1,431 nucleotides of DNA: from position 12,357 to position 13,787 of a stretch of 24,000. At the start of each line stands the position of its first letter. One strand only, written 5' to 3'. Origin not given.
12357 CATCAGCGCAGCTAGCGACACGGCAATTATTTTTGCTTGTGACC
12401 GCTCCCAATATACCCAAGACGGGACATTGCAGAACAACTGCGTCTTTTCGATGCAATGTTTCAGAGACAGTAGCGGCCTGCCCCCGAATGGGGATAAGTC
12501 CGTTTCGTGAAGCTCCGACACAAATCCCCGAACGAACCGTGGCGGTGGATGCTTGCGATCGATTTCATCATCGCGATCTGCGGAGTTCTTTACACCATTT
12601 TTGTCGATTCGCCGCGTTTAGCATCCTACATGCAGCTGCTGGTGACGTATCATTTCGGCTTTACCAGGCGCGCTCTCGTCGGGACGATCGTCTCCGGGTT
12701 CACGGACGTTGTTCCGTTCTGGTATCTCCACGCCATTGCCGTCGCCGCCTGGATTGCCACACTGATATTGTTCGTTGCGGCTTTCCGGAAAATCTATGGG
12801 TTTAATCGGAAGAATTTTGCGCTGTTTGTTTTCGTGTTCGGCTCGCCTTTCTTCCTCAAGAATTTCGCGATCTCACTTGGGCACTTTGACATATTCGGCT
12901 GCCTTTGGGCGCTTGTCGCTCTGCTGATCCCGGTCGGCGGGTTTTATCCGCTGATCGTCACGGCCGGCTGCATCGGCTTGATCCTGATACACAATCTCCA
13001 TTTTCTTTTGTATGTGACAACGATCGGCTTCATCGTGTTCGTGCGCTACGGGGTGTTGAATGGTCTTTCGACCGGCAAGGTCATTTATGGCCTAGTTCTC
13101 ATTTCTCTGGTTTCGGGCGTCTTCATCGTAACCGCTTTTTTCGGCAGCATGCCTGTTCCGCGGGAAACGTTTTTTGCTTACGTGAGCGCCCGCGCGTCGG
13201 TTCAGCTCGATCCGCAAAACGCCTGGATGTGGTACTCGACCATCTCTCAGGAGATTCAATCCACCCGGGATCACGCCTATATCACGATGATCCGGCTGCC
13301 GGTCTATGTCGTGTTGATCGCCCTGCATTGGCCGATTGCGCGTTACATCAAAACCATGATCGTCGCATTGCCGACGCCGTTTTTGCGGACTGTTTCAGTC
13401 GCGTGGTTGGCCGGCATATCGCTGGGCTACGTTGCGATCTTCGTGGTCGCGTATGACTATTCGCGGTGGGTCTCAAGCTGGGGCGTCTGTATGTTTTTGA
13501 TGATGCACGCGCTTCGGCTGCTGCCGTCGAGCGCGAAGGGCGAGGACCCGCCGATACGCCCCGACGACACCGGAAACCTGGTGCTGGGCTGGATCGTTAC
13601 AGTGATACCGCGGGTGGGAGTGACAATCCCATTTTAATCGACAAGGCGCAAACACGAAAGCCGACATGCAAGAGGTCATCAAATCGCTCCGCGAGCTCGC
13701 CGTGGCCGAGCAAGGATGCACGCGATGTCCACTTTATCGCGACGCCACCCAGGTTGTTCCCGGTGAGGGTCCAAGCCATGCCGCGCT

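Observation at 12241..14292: Lower-GC insert of about 2 kb breaks the conserved ahcY / ptsH-manX-hprK-chvG-chvI synteny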

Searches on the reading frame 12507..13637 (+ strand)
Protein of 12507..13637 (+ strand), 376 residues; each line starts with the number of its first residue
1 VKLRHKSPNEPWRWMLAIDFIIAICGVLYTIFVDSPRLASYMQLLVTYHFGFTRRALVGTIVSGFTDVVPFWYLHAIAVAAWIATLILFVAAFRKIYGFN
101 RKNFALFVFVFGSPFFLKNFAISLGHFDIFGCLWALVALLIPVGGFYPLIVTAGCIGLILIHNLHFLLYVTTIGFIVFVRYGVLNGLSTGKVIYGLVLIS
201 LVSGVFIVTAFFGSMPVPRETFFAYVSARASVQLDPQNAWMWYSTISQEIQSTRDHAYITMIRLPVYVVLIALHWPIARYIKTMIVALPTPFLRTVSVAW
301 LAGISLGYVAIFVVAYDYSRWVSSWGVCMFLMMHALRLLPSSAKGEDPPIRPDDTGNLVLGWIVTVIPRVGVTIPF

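Call 3: search_protein_families(library=pfam, proteins=[window:12507-13637:+], max_evalue=0.01)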
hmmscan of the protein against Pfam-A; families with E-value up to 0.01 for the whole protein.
window:12507-13637:+ (376 aa): 0 families

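Call 6: list_cluster_members(proteins=[window:12507-13637:+, window:13666-14289:+, window:14293-14697:-, window:15656-16117:-, window:10254-10739:+, window:12322-12510:+])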
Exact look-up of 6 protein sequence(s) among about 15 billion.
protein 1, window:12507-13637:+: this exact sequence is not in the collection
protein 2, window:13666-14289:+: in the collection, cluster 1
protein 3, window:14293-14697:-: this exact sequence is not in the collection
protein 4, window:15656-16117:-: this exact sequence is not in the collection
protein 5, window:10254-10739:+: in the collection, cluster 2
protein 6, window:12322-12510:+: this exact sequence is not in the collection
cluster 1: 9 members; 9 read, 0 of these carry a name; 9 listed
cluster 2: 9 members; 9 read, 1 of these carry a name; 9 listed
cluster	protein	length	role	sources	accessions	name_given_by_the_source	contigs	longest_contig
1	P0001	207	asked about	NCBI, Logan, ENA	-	-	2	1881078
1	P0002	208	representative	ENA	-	-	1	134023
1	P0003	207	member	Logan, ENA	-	-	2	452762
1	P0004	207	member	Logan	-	-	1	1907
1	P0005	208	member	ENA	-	-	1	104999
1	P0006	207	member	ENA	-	-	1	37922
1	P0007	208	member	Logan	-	-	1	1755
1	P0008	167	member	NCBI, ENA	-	-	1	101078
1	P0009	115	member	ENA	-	-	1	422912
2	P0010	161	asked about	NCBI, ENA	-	-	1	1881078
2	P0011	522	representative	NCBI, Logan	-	-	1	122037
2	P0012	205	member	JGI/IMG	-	hypothetical protein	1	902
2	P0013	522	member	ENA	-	-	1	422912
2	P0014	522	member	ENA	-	-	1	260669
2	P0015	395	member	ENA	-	-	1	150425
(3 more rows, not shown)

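Call 9: find_homologous_proteins(query=window:12507-13637:+)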
Query window:12507-13637:+ (376 aa): 229 proteins with E <= 0.001 among 8000 candidates; the best 120 are listed.
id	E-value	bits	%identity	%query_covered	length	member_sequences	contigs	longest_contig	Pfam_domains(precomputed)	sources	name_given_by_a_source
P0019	1.3e-219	748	95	96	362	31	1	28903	-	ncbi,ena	-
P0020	9.1e-219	745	94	96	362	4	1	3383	-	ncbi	-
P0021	1.9e-211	721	90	96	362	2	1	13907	-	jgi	-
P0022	1.3e-193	662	78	100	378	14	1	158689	-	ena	-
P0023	4.8e-193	660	78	100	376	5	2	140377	-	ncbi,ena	-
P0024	5.0e-182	624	78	96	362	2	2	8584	-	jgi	jgi:hypothetical protein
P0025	2.4e-178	612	74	100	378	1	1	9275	-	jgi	jgi:hypothetical protein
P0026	2.2e-177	608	76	96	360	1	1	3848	-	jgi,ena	-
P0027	5.6e-177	607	76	96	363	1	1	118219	-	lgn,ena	-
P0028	1.6e-175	602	75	96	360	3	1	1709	-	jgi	jgi:hypothetical protein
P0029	9.0e-174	597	75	96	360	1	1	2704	-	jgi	jgi:hypothetical protein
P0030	2.3e-172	592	69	100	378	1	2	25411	-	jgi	jgi:hypothetical protein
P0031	9.7e-172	590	71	98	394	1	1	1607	-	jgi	jgi:hypothetical protein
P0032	1.8e-171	589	71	100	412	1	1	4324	-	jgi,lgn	jgi:hypothetical protein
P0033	2.0e-167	576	69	99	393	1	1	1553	-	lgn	-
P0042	7.2e-166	571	68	99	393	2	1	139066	-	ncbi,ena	-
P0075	6.4e-154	531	65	96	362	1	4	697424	-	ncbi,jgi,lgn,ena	jgi:hypothetical protein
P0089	4.1e-145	502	64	96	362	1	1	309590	-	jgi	jgi:hypothetical protein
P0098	6.0e-139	482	60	96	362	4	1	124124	-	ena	-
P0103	5.9e-134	466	58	100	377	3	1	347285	-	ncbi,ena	-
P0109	6.9e-131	455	56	100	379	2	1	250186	-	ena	-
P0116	2.8e-129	450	57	100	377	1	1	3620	PF27463.1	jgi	jgi:hypothetical protein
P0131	6.0e-123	429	58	93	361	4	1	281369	-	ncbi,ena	-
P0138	7.0e-109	383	51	98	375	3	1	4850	-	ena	-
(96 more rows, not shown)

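Call 10: find_encoding_contigs(protein=P0023, flank=8000, max_places=2)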
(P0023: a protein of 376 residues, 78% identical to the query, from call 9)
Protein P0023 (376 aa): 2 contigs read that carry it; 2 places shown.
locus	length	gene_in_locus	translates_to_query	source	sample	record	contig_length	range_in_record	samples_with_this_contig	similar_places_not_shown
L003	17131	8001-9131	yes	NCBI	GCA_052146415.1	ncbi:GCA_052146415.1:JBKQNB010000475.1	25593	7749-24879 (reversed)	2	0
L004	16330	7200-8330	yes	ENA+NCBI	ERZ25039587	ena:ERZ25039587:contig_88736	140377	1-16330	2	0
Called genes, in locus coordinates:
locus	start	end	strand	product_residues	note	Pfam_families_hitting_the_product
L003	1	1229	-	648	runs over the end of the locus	PF01315:Ald_Xan_dh_C, PF02738:MoCoBD_1, PF20256:MoCoBD_2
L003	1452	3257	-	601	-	PF00009:GTP_EFTU, PF03144:GTP_EFTU_D2, PF00679:EFG_C, PF06421:LepA_C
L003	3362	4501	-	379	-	PF00535:Glycos_transf_2, PF04138:GtrA_DPMS_TM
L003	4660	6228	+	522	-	PF13231:PMT_2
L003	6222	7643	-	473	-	PF05221:AdoHcyase, PF00670:AdoHcyase_NAD, PF02826:2-Hacid_dh_C (weak), PF07991:KARI_N (weak)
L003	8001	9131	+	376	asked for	-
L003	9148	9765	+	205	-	PF03167:UDG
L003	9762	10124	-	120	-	-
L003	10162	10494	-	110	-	PF00381:PTS-HPr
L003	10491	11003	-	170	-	PF03610:EIIA-man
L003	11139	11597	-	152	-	PF07475:Hpr_kinase_C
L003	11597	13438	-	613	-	PF13755:Sensor_TM1, PF13756:Stimulus_sens_1, PF00672:HAMP (weak), PF00512:HisKA, PF02518:HATPase_c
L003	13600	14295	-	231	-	PF00072:Response_reg, PF00486:Trans_reg_C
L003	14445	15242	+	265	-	PF13883:CREG_beta-barrel, PF01243:PNPOx_N, PF10615:DUF2470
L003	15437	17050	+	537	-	PF01293:PEPCK_ATP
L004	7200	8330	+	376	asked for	-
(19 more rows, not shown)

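Call 11: find_encoding_contigs(protein=P0075, flank=8000, max_places=2)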
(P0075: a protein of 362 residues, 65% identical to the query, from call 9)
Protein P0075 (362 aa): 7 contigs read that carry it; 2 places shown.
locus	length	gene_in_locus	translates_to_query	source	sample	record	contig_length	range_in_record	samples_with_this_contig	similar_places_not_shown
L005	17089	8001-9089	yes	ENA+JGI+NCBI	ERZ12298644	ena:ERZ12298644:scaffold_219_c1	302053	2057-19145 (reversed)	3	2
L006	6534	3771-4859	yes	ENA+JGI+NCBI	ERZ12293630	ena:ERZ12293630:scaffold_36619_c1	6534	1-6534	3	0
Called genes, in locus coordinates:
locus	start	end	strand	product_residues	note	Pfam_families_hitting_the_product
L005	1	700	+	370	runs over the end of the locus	PF01595:CNNM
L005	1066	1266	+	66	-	-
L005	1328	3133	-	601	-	PF00009:GTP_EFTU, PF03144:GTP_EFTU_D2, PF00679:EFG_C, PF06421:LepA_C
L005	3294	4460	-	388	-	PF00535:Glycos_transf_2, PF13641:Glyco_tranf_2_3 (weak), PF04138:GtrA_DPMS_TM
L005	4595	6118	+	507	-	PF13231:PMT_2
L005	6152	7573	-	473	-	PF05221:AdoHcyase, PF00670:AdoHcyase_NAD, PF02826:2-Hacid_dh_C (weak), PF07991:KARI_N (weak)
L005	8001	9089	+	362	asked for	-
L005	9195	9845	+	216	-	PF03167:UDG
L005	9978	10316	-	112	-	-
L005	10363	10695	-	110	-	PF00381:PTS-HPr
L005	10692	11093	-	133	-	PF03610:EIIA-man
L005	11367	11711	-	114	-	PF07475:Hpr_kinase_C (faint)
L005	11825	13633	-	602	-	PF13755:Sensor_TM1, PF13756:Stimulus_sens_1, PF00672:HAMP (weak), PF00512:HisKA, PF02518:HATPase_c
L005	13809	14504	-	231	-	PF00072:Response_reg, PF00486:Trans_reg_C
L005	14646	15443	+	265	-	PF13883:CREG_beta-barrel, PF01243:PNPOx_N, PF10615:DUF2470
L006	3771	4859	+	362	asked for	-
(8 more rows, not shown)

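Call 12: find_encoding_contigs(protein=P0103, flank=8000, max_places=2)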
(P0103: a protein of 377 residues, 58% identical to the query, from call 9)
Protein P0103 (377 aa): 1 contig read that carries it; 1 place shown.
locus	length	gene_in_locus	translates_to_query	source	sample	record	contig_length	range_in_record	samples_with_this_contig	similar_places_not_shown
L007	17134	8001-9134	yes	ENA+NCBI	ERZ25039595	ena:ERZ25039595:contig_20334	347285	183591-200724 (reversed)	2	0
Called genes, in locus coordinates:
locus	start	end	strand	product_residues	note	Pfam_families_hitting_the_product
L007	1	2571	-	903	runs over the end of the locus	PF00521:DNA_topoisoIV, PF03989:DNA_gyraseA_C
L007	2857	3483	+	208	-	PF01914:MarC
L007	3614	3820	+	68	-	-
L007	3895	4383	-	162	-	PF04828:GFA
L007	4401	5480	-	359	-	PF03060:NMO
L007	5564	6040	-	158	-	PF10027:DUF2269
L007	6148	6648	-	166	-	PF00436:SSB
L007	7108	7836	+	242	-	PF13505:OMP_b-brl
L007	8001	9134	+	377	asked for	-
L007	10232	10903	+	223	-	PF17755:UvrA_DNA-bind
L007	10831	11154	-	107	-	-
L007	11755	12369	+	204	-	PF00005:ABC_tran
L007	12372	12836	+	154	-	-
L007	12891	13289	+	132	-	PF03625:DUF302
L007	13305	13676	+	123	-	-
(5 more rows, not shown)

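Call 15: search_protein_families(library=ncbifam, proteins=[window:12507-13637:+], max_evalue=1)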
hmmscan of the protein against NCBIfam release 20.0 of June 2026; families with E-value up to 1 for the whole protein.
window:12507-13637:+ (376 aa): 0 families

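Call 21: find_encoding_contigs(protein=P0042, flank=6000, max_places=1)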
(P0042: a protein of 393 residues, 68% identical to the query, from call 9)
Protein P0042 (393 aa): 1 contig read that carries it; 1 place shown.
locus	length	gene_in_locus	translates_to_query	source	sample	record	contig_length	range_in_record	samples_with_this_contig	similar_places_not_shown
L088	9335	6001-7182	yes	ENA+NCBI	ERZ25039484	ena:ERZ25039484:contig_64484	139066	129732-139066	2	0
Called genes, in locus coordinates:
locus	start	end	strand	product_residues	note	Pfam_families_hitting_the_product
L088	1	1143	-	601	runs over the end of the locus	PF00009:GTP_EFTU, PF03144:GTP_EFTU_D2, PF00679:EFG_C, PF06421:LepA_C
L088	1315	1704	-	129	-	PF04138:GtrA_DPMS_TM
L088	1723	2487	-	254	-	PF00535:Glycos_transf_2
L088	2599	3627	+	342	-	PF13231:PMT_2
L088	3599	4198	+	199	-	-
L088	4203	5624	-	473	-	PF05221:AdoHcyase, PF00670:AdoHcyase_NAD, PF02826:2-Hacid_dh_C (weak), PF07991:KARI_N (faint)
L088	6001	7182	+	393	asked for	-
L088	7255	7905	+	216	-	PF03167:UDG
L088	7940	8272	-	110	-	PF00381:PTS-HPr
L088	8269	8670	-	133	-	PF03610:EIIA-man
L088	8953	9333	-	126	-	?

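Call 22: find_encoding_contigs(protein=P0089, flank=6000, max_places=1)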
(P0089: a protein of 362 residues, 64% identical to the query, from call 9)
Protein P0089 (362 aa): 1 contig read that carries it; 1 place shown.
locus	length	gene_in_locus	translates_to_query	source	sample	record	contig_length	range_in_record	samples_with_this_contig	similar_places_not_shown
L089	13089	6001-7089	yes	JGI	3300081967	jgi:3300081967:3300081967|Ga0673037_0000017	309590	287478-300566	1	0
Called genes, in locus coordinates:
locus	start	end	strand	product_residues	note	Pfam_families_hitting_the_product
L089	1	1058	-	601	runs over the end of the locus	PF00009:GTP_EFTU, PF03144:GTP_EFTU_D2, PF00679:EFG_C, PF06421:LepA_C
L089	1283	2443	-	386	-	PF00535:Glycos_transf_2, PF04138:GtrA_DPMS_TM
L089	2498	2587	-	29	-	-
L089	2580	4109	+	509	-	PF13231:PMT_2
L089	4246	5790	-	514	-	PF05221:AdoHcyase, PF00670:AdoHcyase_NAD, PF02826:2-Hacid_dh_C (weak), PF07991:KARI_N (faint)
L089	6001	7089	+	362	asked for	-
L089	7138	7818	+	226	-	PF03167:UDG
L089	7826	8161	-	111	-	-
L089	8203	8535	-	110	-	PF00381:PTS-HPr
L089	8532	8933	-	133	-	PF03610:EIIA-man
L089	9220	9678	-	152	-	PF07475:Hpr_kinase_C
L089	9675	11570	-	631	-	PF13755:Sensor_TM1, PF13756:Stimulus_sens_1, PF00672:HAMP (weak), PF00512:HisKA, PF02518:HATPase_c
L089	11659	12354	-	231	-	PF00072:Response_reg, PF00486:Trans_reg_C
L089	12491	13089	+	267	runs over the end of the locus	PF01243:PNPOx_N, PF13883:CREG_beta-barrel, PF10615:DUF2470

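Call 23: find_encoding_contigs(protein=P0131, flank=6000, max_places=1)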
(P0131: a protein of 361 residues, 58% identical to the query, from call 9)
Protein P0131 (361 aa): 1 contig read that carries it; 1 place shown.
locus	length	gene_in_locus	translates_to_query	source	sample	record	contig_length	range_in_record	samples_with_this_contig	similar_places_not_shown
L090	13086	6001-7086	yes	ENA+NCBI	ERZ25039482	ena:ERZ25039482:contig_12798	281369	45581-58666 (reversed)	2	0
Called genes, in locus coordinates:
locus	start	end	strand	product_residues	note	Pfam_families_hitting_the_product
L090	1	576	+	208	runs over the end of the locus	PF01914:MarC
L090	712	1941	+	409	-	PF00211:Guanylate_cyc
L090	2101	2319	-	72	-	PF04828:GFA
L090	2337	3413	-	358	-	PF00478:IMPDH (faint), PF03060:NMO, PF00977:His_biosynth (faint)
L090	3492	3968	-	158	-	PF10027:DUF2269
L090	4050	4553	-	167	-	PF00436:SSB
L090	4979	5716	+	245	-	PF13505:OMP_b-brl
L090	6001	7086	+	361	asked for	-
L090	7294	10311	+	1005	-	PF02463:SMC_N (faint), PF13481:AAA_25 (faint), PF13555:AAA_29 (faint), PF13191:AAA_16 (faint), PF17760:UvrA_inter, PF17755:UvrA_DNA-bind, PF00005:ABC_tran (weak)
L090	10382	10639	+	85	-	PF12395:DUF3658 (weak)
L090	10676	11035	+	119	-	PF03625:DUF302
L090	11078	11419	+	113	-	-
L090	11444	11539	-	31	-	-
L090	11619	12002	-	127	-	PF00903:Glyoxalase, PF13669:Glyoxalase_4, PF18029:Glyoxalase_6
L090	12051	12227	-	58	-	-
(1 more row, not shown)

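Call 26: search_protein_families(library=pfam, proteins=[P0116], max_evalue=0.01)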
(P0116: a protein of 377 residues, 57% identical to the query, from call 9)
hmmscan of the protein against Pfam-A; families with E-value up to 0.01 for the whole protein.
P0116 (377 aa): 0 families

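Call 31: predict_structure(alignment_id=A1)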
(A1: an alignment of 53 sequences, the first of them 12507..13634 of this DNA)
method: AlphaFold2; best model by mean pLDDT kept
length: 376 residues; sequences in the alignment: 53
mean_pLDDT: 83.9   pTM: 0.87
mean pLDDT of the five models: 83.9, 83.7, 83.6, 83.3, 81.9
residues with pLDDT >= 90: 176; 70-90: 138; 50-70: 52; < 50: 10
segments of 3 or more residues with pLDDT < 50: 1-5, 373-376
pLDDT, mean of each block of 10 residues (from residue 1): 59 95 88 67 66 60 76 84 96 96 95 90 76 96 96 89 73 95 92 95 87 73 82 74 71 80 84 95 95 96 89 70 88 96 83 94 88 43
secondary structure, 60 per line:
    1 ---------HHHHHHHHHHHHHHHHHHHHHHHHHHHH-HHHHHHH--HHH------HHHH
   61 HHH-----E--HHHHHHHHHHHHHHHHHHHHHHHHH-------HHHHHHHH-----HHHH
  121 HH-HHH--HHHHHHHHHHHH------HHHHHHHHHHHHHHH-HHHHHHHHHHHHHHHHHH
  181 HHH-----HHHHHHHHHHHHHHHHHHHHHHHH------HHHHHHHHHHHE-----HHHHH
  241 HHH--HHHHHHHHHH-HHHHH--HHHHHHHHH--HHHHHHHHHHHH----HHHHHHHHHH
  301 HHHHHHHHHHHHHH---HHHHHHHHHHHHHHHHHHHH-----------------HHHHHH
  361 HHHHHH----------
elements in order: H10-37 H39-45 H57-63 H72-96 H104-111 H117-122 H129-140 H147-161 H163-183 H189-212 H219-229 H236-243 H246-255 H257-261 H264-272 H275-286 H291-314 H318-337 H355-366

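Call 38: fold_search(model_id=the predicted structure, library=pdb)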
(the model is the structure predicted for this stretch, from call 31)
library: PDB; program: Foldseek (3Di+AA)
matches with E <= 10: 184; with E <= 0.001: 0
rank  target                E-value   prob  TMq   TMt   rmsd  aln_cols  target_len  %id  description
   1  6gxc_A                3.4e-01  0.72  0.38  0.24  14.7       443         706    9  Bacterial oligosaccharyltransferase PglB in complex with an inhibitory peptide and a reactive lipid-linked oligosaccha (released 2018-11-14)
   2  5f15                  4.2e-01  0.82  0.41  0.32   8.6       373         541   12  Crystal Structure of ArnT from Cupriavidus metallidurans bound to Undecaprenyl phosphate (released 2016-02-17)
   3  8w8w_R                5.7e-01  0.11  0.14  0.17  21.5       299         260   11  Cryo-EM structure of alpha-MSH-MC3R-Gs_Nb35 complex (released 2025-03-19)
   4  4n7w_A                6.4e-01  0.07  0.12  0.12  19.1       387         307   11  Crystal Structure of the sodium bile acid symporter from Yersinia frederiksenii (released 2013-12-11)
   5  8jsw                  7.9e-01  0.08  0.14  0.13  23.2       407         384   11  Human VMAT2 complex with serotonin (released 2023-11-29)
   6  9fot_A                7.9e-01  0.08  0.14  0.13  23.7       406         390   12  Human monocarboxylate transporter 8 bound to Silychristin (released 2025-05-21)
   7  3rce_A                8.2e-01  0.25  0.30  0.20  16.7       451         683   10  Bacterial oligosaccharyltransferase PglB (released 2011-06-15)
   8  9bir_A                8.2e-01  0.08  0.16  0.14  24.8       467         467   13  Cryo-EM structure of the mammalian peptide transporter PepT2 bound to cefadroxil (released 2024-07-24)
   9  5ezm                  8.6e-01  0.44  0.36  0.28   9.1       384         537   13  Crystal Structure of ArnT from Cupriavidus metallidurans in the apo state (released 2016-02-17)
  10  8wrd_A                9.8e-01  0.06  0.12  0.12  23.5       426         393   12  Human VMAT2 in the apo state (released 2024-09-25)
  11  7zdt_C                1.0e+00  0.07  0.14  0.11  27.2       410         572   13  Occ(apo/return) conformation of CydDC mutant (E500Q.C) in ATP(CydC) bound state (Dataset-18) (released 2023-04-19)
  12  6lgz                  1.1e+00  0.05  0.12  0.13  19.4       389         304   10  Crystal structure of a cysteine-pair mutant (P10C-S291C) of a bacterial bile acid transporter in an inward-facing state  (released 2020-12-09)
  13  9bis_A                1.2e+00  0.04  0.12  0.10  25.0       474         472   12  Cryo-EM structure of the mammalian peptide transporter PepT2 bound to amoxicillin (released 2024-07-24)
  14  8k9e_F                1.4e+00  0.07  0.16  0.16  24.6       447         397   11  Cryo-EM structure of the photosynthetic alternative complex III from Chloroflexus aurantiacus at 3.3 angstrom (released 2024-03-06)
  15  8t4h_B                1.4e+00  0.05  0.12  0.10  28.4       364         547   13  Transporter associated with antigen processing (TAP) bound to the 8-mer peptide RRYQSTEL (released 2024-06-19)
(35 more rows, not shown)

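Call 43: search_solved_structures(query=A1, max_evalue=10)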
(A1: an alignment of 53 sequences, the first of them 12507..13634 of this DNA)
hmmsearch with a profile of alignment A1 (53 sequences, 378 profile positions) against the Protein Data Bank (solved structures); distinct sequences matched with E-value up to 10: 0.
